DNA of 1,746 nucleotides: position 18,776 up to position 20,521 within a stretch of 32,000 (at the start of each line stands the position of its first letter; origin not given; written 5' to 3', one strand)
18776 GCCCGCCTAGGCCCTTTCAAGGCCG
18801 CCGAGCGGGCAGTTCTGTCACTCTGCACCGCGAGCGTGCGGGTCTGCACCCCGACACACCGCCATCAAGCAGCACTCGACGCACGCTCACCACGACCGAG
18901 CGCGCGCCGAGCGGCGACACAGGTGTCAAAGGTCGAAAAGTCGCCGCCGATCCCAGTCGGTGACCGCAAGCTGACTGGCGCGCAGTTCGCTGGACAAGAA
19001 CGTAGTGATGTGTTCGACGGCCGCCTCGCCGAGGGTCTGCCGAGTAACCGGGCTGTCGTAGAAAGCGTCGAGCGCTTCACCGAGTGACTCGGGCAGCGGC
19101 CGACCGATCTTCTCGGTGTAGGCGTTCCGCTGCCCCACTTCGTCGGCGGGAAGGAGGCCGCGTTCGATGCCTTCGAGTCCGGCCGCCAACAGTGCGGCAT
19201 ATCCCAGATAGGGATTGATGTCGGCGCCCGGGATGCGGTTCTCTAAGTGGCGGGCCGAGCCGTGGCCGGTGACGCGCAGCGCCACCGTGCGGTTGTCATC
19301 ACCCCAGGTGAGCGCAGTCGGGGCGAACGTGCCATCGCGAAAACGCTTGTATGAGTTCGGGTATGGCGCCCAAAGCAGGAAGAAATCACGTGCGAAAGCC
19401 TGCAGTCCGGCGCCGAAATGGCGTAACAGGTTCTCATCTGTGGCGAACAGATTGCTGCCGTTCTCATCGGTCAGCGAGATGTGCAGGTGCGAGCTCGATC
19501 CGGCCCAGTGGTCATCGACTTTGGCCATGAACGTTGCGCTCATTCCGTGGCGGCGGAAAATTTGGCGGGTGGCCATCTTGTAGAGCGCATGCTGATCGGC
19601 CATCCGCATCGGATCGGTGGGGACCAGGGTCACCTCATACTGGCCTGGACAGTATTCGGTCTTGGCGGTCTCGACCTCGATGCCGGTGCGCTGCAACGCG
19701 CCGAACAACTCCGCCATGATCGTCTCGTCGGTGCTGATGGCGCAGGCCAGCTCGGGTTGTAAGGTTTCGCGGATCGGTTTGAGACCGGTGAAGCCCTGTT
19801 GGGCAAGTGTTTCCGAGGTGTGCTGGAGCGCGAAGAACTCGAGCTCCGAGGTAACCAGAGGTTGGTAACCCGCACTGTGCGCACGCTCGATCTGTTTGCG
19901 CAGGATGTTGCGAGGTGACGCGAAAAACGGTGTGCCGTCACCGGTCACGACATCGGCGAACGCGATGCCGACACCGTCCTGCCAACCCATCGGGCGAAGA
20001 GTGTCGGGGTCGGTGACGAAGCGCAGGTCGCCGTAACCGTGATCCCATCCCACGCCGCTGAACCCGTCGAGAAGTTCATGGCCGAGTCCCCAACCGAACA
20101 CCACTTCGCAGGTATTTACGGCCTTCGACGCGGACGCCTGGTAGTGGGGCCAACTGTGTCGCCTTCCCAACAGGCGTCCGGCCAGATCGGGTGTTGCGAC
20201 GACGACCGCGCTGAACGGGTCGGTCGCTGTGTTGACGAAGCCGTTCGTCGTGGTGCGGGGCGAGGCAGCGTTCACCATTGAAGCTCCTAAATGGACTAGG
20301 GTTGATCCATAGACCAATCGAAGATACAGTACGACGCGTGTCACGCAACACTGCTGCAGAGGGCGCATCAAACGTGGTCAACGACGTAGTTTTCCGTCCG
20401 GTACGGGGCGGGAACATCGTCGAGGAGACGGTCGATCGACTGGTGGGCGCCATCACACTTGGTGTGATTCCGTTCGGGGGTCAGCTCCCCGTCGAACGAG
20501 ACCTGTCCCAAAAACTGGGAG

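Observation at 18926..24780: Puu-like gamma-glutamylation gene set in which a nitrilase replaces the oxidase/aldehyde dehydrogenase steps: candidate aminonitrile pathway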

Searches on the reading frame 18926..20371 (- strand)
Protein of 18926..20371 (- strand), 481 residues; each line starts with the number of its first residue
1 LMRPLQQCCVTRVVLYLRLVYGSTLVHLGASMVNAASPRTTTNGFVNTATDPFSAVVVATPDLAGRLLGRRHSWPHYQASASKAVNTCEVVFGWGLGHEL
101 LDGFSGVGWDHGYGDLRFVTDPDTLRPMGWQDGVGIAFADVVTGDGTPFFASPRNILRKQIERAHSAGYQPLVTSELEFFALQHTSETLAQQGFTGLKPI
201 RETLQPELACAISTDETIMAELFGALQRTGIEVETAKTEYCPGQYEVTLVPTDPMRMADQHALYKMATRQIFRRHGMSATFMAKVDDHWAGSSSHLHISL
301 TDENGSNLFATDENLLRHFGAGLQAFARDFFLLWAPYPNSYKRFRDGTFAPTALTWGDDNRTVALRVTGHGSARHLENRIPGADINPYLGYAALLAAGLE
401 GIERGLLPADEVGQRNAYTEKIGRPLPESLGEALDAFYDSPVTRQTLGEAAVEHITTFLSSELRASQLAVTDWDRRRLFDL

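Call 3: search_protein_families(library=pfam, proteins=[window:18926-20371:-])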
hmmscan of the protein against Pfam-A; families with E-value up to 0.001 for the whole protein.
window:18926-20371:- (481 aa): 1 family
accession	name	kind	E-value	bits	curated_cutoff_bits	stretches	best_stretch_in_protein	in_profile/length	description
PF00120.29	Gln-synt_C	-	1.3e-82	278.1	24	1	151-477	2-343/344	Glutamine synthetase, catalytic domain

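Call 4: search_protein_families(library=ncbifam, proteins=[window:18926-20371:-])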
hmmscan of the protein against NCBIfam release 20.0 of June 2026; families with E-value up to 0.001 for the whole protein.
window:18926-20371:- (481 aa): 5 families
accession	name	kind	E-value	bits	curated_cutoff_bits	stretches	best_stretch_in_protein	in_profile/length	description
TIGR03105.1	gln_synth_III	equivalog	1.1e-59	202.1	469.6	1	114-477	59-432/435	type III glutamate--ammonia ligase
NF045547.1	GGputSyn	equivalog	6.8e-51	173.4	650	1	113-473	70-437/438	gamma-glutamylputrescine synthetase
TIGR00653.1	GlnA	equivalog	3.6e-49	167.7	429.15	2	217-479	185-461/462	type I glutamate--ammonia ligase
NF007006.0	PRK09469.1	equivalog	1.7e-23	82.9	845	1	215-413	189-394/469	glutamate--ammonia ligase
NF041605.1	gln_syn_GlnII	equivalog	6.6e-05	22.2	500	1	137-300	72-232/333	glutamine synthetase GlnII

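Call 26: search_solved_structures(query=window:18926-20371:-, max_evalue=1e-10)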
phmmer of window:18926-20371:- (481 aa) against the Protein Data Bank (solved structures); distinct sequences matched with E-value up to 1e-10: 36.
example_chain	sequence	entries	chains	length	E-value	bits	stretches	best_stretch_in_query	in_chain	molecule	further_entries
11zs_A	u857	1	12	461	6.3e-74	252.6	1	54-479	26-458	Glutamine synthetase, catalytic domain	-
5dm3_A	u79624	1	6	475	1.7e-64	221.5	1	53-479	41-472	L-glutamine synthetase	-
8oow_A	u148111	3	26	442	9e-41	143.3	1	113-476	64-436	Glutamine synthetase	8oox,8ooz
7tdp_A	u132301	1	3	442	1.9e-38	135.6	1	114-477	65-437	Glutamine synthetase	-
7tfa_B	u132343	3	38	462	2.2e-38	135.4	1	114-477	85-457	Glutamine synthetase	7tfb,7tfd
7cql_A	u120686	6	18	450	2.6e-35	125.3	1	112-480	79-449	Type III glutamate--ammonia ligase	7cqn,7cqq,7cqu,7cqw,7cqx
8s59_O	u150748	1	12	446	5.2e-35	124.3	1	102-477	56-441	Glutamine synthetase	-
8ufj_A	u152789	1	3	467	5.4e-35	124.2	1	102-477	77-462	Glutamine synthetase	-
8tfb_A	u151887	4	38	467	6.1e-35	124.1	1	102-477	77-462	Glutamine synthetase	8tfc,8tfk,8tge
4lnf_A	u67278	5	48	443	6.6e-35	124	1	120-477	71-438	Glutamine synthetase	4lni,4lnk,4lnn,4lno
4s0r_A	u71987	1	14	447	6.8e-35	123.9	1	120-477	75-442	Glutamine synthetase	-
7tfc_A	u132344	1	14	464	7.8e-35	123.7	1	121-477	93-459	Glutamine synthetase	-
8wwu_A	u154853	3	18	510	1.1e-34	123.2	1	117-459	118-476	Glutamine synthetase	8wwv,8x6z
7ten_A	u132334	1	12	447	1.7e-34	122.6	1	115-479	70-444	Glutamine synthetase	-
7tf9_A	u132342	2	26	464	2e-34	122.4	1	115-479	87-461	Glutamine synthetase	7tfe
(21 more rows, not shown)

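Call 30: find_related_loci(query=window:18926-20371:-, collection=metagenome_contigs, flank=8000)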
Query window:18926-20371:- (481 aa) in metagenome_contigs; peptide patterns used: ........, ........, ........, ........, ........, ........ (x = any residue, [..] = any of these).
92 stretches matched a pattern; 3 encode a relative of the query (tblastn E <= 1e-3); 3 distinct loci.
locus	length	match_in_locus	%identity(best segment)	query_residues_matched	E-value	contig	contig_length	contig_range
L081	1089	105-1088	48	26-356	5e-101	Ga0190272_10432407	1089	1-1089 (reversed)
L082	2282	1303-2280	35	56-384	3e-55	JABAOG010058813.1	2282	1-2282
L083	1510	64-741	36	216-480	3e-45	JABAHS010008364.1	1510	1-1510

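Call 31: find_homologous_proteins(query=window:18926-20371:-)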
Query window:18926-20371:- (481 aa): 983 proteins with E <= 0.001 among 8000 candidates; the best 120 are listed.
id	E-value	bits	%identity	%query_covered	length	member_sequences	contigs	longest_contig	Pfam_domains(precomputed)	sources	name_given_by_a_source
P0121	5.7e-292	987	94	94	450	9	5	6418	PF00120.30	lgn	-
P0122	3.9e-227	773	78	89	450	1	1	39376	PF00120.30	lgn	-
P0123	1.5e-170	586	62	90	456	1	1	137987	PF00120.30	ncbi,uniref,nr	ncbi:glutamine synthetase family protein [Patulibacter defluvii]|uniref:glutamine synthetase family 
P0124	5.5e-155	535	57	89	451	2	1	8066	PF00120.30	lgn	-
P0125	5.6e-151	522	53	92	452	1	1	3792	PF00120.30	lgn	-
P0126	7.4e-150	518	53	94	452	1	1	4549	PF00120.30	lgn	-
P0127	3.5e-149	516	52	94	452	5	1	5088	PF00120.30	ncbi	-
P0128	2.0e-148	513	53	94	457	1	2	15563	PF00120.30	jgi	jgi:glutamine synthetase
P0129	2.2e-148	513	54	89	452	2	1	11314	PF00120.30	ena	-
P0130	1.4e-147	510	54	89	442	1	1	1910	PF00120.30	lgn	-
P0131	5.3e-147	509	52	90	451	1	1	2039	PF00120.30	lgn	-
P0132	1.2e-145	504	52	93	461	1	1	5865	PF00120.30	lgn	-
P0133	1.7e-144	500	55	89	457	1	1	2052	PF00120.30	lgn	-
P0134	1.4e-143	497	52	89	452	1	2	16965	PF00120.30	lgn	-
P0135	2.3e-143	497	53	92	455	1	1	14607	PF00120.30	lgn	-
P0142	8.0e-140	485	52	89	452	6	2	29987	PF00120.30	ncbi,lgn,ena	-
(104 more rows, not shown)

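Call 32: find_encoding_contigs(protein=P0122, flank=10000, max_places=2)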
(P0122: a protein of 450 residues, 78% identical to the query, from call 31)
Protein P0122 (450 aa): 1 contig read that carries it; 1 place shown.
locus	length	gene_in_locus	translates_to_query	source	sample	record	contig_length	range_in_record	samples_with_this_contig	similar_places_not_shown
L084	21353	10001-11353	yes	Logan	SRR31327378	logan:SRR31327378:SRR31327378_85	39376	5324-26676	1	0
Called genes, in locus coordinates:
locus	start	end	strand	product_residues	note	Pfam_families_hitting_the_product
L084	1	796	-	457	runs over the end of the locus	PF06863:DUF1254, PF06742:DUF1214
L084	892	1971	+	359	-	PF12625:Arabinose_bd, PF13518:HTH_28 (faint), PF12833:HTH_18, PF00165:HTH_AraC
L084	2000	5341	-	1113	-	PF21077:GDH_ACT3, PF21078:GDH_HM3, PF05088:Bac_GDH_CD, PF21074:GDH_C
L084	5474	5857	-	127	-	-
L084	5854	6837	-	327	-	PF00795:CN_hydrolase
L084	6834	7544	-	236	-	PF07722:Peptidase_C26, PF00117:GATase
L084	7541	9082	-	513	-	PF00324:AA_permease, PF13520:AA_permease_2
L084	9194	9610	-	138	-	PF07729:FCD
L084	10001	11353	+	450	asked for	PF00120:Gln-synt_C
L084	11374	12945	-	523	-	PF00174:Oxidored_molyb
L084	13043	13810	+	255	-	PF00106:adh_short, PF01370:Epimerase (weak), PF08659:KR (weak), PF13561:adh_short_C2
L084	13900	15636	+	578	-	PF02776:TPP_enzyme_N, PF00205:TPP_enzyme_M, PF02775:TPP_enzyme_C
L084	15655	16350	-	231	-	PF01638:HxlR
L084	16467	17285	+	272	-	PF01209:Ubie_methyltran, PF08241:Methyltransf_11, PF08242:Methyltransf_12, PF13649:Methyltransf_25, PF13847:Methyltransf_31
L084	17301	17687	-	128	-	PF09996:DUF2237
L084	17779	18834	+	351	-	PF01636:APH, PF02958:EcKL (weak)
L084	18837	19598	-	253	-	PF01925:TauE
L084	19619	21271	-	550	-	PF00916:Sulfate_transp, PF01740:STAS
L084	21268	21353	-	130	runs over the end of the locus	PF12840:HTH_20, PF01022:HTH_5 (weak)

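Call 33: find_encoding_contigs(protein=P0142, flank=10000, max_places=2)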
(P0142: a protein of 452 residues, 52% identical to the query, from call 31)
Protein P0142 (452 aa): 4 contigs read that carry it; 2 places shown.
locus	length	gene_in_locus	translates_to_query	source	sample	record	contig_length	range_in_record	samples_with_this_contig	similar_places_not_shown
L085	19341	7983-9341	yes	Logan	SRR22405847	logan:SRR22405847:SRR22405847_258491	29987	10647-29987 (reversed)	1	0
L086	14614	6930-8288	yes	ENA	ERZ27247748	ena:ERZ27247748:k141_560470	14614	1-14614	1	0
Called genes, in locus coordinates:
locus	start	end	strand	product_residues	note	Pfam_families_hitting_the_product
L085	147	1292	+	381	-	PF05598:DUF772, PF01609:DDE_Tnp_1 (weak)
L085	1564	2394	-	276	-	PF14067:LssY_C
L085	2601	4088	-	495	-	PF00672:HAMP, PF26769:HAMP_PhoQ (weak), PF00512:HisKA, PF02518:HATPase_c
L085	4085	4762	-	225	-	PF00072:Response_reg, PF00486:Trans_reg_C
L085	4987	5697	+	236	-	PF09335:VTT_dom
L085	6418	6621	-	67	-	-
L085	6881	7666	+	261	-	-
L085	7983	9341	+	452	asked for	PF00120:Gln-synt_C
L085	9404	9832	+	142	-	PF12680:SnoaL_2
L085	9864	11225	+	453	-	PF00282:Pyridoxal_deC, PF00155:Aminotran_1_2, PF01212:Beta_elim_lyase (weak), PF05889:SepSecS (weak), PF00266:Aminotran_5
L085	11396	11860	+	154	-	PF14588:YjgF_endoribonc, PF01042:Ribonuc_L-PSP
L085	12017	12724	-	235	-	PF03473:MOSC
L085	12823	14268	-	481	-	PF00171:Aldedh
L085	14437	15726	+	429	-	PF00464:SHMT, PF00155:Aminotran_1_2, PF00266:Aminotran_5 (faint)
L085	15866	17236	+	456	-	PF02347:GDC-P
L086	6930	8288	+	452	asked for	PF00120:Gln-synt_C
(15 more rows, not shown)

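Call 34: find_encoding_contigs(protein=P0134, flank=10000, max_places=2)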
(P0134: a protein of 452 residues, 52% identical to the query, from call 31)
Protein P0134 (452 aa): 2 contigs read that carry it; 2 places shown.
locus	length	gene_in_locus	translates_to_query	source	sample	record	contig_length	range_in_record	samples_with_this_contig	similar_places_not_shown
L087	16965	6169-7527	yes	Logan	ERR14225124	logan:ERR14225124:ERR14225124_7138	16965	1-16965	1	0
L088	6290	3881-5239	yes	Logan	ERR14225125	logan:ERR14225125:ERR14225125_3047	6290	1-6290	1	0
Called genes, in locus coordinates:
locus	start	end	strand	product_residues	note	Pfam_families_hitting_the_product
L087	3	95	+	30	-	?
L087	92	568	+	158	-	PF10604:Polyketide_cyc2 (weak), PF08327:AHSA1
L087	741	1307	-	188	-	PF00106:adh_short, PF01370:Epimerase (weak), PF13561:adh_short_C2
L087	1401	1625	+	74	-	PF06348:DUF1059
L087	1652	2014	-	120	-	-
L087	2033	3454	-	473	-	PF01637:ATPase_2, PF13173:AAA_14 (weak), PF13401:AAA_22 (weak), PF03008:DUF234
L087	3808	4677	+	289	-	PF00296:Bac_luciferase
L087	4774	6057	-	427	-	PF00282:Pyridoxal_deC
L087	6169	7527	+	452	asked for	PF00120:Gln-synt_C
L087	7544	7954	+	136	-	PF12680:SnoaL_2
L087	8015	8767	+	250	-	PF00392:GntR, PF02082:Rrf2 (weak), PF08279:HTH_11 (weak), PF07729:FCD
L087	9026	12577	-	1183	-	PF02574:S-methyl_trans, PF00809:Pterin_bind, PF02607:B12-binding_2, PF02310:B12-binding, PF02965:Met_synt_B12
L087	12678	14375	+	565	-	PF00246:Peptidase_M14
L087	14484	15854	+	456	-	PF04389:Peptidase_M28, PF01546:Peptidase_M20 (weak)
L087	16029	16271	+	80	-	-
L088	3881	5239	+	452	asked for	PF00120:Gln-synt_C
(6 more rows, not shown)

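Call 39: search_protein_families(library=pfam, max_evalue=5, proteins=[L084:5474-5857:-])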
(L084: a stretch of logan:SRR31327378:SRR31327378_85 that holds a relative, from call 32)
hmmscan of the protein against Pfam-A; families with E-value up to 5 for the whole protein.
L084:5474-5857:- (127 aa): 0 families
